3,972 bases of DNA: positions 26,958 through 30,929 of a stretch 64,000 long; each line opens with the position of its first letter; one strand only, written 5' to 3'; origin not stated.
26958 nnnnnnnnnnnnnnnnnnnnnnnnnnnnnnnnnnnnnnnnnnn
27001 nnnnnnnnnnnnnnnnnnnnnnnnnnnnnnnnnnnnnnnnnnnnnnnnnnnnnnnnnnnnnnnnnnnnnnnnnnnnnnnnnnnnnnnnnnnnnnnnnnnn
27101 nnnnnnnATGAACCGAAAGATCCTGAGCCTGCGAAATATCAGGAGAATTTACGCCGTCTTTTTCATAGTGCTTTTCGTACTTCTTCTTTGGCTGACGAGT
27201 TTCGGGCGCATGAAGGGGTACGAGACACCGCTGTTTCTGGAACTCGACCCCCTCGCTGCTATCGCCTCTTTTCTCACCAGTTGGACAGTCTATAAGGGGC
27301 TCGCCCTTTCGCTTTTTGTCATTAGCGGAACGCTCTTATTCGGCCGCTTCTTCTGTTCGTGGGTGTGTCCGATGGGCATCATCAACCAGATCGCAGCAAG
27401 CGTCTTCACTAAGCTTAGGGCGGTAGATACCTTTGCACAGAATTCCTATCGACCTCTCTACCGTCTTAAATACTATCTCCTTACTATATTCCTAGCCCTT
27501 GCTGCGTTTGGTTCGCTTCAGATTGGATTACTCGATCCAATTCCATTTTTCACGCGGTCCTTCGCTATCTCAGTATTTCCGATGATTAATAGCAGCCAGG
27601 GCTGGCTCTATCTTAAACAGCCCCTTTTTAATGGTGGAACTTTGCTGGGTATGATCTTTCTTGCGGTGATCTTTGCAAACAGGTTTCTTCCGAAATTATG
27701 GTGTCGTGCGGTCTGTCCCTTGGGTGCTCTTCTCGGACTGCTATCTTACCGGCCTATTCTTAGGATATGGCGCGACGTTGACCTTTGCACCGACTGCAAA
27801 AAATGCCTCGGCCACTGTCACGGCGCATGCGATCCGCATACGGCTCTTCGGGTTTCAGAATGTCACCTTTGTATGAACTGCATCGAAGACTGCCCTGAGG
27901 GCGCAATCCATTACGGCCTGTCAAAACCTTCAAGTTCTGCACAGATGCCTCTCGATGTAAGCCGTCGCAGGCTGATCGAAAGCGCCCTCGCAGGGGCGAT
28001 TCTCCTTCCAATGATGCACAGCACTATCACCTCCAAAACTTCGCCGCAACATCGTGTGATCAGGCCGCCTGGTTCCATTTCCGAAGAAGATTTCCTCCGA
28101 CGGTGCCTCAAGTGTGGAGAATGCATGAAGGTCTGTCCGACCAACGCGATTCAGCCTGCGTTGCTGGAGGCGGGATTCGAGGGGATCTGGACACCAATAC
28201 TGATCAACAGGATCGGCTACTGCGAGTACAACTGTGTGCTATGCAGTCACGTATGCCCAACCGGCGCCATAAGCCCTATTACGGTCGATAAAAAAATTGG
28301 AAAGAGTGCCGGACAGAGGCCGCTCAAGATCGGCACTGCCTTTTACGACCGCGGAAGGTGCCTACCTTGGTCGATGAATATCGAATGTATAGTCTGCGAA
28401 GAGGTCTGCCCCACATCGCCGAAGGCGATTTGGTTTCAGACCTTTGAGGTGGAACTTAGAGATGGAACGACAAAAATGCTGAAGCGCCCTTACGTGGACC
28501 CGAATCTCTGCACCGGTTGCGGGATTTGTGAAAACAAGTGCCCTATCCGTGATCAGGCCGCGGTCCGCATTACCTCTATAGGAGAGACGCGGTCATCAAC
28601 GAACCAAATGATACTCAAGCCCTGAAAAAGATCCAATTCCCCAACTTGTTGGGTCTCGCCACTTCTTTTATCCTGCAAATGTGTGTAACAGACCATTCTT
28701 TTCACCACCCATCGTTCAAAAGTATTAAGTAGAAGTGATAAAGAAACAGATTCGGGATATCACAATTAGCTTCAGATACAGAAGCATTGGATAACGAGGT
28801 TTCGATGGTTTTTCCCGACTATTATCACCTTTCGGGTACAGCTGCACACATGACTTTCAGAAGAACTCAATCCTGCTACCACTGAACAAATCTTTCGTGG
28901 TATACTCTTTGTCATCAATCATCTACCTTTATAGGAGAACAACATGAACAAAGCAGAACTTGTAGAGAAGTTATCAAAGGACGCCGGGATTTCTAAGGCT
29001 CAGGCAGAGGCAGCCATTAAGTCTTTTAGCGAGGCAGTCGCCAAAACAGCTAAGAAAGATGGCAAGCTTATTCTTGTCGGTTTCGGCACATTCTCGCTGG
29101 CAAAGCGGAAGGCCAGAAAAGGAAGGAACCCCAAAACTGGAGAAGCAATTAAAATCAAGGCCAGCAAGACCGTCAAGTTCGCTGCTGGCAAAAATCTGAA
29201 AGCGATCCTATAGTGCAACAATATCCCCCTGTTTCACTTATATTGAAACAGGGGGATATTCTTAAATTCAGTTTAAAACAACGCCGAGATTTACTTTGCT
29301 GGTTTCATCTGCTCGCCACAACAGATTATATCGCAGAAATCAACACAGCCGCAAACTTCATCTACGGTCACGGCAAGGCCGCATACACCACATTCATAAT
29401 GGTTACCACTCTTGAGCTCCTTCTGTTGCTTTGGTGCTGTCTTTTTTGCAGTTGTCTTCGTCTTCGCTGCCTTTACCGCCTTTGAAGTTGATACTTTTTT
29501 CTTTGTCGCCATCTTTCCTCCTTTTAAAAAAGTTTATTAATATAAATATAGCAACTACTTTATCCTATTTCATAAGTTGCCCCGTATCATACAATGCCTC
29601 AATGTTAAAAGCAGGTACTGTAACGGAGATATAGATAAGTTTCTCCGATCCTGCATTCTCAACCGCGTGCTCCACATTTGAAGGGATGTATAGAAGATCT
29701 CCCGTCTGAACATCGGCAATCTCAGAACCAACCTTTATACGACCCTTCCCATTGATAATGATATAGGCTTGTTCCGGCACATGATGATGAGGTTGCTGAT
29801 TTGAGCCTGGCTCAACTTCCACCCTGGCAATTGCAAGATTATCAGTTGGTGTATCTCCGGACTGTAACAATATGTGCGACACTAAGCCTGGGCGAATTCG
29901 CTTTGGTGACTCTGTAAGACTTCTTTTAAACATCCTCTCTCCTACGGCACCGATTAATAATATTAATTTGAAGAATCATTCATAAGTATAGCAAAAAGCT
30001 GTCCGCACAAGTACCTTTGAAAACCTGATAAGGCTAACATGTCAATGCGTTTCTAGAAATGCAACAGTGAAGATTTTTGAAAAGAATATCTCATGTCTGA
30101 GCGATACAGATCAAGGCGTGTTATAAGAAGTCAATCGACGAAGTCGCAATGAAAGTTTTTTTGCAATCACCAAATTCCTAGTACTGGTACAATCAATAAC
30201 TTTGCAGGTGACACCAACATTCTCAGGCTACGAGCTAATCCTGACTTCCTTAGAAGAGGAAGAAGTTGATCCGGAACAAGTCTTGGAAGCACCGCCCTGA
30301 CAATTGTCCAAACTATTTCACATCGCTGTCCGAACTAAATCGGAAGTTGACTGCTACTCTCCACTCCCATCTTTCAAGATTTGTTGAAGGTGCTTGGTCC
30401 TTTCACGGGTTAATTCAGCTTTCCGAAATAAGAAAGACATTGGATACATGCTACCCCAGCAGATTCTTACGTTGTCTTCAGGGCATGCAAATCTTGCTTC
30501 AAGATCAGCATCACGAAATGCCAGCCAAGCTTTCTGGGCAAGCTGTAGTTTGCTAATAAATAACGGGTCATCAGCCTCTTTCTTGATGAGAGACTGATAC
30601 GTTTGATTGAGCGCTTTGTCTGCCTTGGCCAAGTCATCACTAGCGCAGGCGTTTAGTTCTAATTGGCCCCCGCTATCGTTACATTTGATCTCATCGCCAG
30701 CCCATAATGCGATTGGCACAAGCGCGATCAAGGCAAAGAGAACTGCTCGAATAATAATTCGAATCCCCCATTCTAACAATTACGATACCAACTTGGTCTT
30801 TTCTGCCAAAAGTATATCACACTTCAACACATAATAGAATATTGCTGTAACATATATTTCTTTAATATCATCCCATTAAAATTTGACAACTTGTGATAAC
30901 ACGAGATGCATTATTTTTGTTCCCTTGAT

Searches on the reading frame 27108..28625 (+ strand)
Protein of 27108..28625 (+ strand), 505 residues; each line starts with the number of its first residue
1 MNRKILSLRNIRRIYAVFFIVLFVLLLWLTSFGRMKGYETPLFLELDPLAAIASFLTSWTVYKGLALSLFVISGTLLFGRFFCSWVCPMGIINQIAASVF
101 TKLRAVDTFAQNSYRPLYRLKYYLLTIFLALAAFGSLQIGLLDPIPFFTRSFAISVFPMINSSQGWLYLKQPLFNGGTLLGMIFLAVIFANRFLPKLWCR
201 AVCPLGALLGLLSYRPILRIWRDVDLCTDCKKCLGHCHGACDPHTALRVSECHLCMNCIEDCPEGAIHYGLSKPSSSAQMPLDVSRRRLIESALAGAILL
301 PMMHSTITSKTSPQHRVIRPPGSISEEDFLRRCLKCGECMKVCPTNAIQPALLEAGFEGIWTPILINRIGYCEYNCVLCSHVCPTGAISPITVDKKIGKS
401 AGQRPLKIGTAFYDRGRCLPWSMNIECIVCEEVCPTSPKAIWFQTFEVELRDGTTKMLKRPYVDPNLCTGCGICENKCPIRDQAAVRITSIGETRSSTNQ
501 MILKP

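Call 85: search_protein_families(library=pfam, max_evalue=0.00001, proteins=[window:27108-28625:+])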
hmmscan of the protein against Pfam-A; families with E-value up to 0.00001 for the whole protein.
window:27108-28625:+ (505 aa): 9 families
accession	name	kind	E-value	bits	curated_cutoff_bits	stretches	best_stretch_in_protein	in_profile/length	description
PF00037.32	Fer4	-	1.1e-17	63.5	21.1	1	332-349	7-24/24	4Fe-4S binding domain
PF13187.11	Fer4_9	-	3.1e-15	56.3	27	1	252-348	2-52/52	4Fe-4S dicluster domain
PF13237.11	Fer4_10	-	4.8e-14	52.5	25.5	0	461-490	2-31/53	4Fe-4S dicluster domain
PF13484.11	Fer4_16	-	8.2e-14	52.6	30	0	332-351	1-20/66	4Fe-4S double cluster binding domain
PF12838.12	Fer4_7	-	3.6e-13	50.2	27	0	332-387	1-52/52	4Fe-4S dicluster domain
PF12801.12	Fer4_5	-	1.3e-11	44.8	22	1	64-100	5-41/48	4Fe-4S binding domain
PF12837.12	Fer4_6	-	8.9e-09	35.3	25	0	461-479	2-20/24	4Fe-4S binding domain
PF25160.1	LdpA_Fe-S-bd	-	8.4e-07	29.1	27.6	0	320-349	14-44/49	LdpA Fe-S cluster-binding domain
PF14697.11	Fer4_21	-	3e-06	27.7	35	0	424-482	8-55/59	4Fe-4S dicluster domain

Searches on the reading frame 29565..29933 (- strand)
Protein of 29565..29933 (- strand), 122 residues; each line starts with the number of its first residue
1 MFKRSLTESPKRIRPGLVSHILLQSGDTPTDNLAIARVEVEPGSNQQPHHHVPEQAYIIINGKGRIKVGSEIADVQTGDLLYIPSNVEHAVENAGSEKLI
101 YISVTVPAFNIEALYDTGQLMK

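Call 85: search_protein_families(library=pfam, max_evalue=0.00001, proteins=[window:29565-29933:-])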
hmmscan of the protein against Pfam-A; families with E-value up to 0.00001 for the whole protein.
window:29565-29933:- (122 aa): 5 families
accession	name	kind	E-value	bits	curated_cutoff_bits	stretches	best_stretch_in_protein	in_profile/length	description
PF07883.17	Cupin_2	-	2.6e-16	59.5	27.2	1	37-104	2-69/70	Cupin domain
PF01050.24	MannoseP_isomer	-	6.9e-09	36.3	23.6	1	32-107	27-103/116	Mannose-6-phosphate isomerase C-terminal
PF00190.28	Cupin_1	-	7.8e-09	35.7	22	1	31-116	31-125/151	Cupin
PF02311.25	AraC_binding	-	4.2e-06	27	21.1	1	42-116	12-86/135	AraC-like ligand binding domain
PF12973.13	Cupin_7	-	7.9e-06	26.1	27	1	36-102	36-98/105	ChrR Cupin-like domain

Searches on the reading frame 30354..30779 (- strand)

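Call 85: search_protein_families(library=pfam, max_evalue=0.00001, proteins=[window:30354-30779:-])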
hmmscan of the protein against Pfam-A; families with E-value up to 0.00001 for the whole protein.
window:30354-30779:- (141 aa): 1 family
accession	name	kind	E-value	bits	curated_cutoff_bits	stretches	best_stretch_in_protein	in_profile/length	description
PF07007.17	LprI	-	1.1e-19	71.2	22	1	34-131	2-106/106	Lysozyme inhibitor LprI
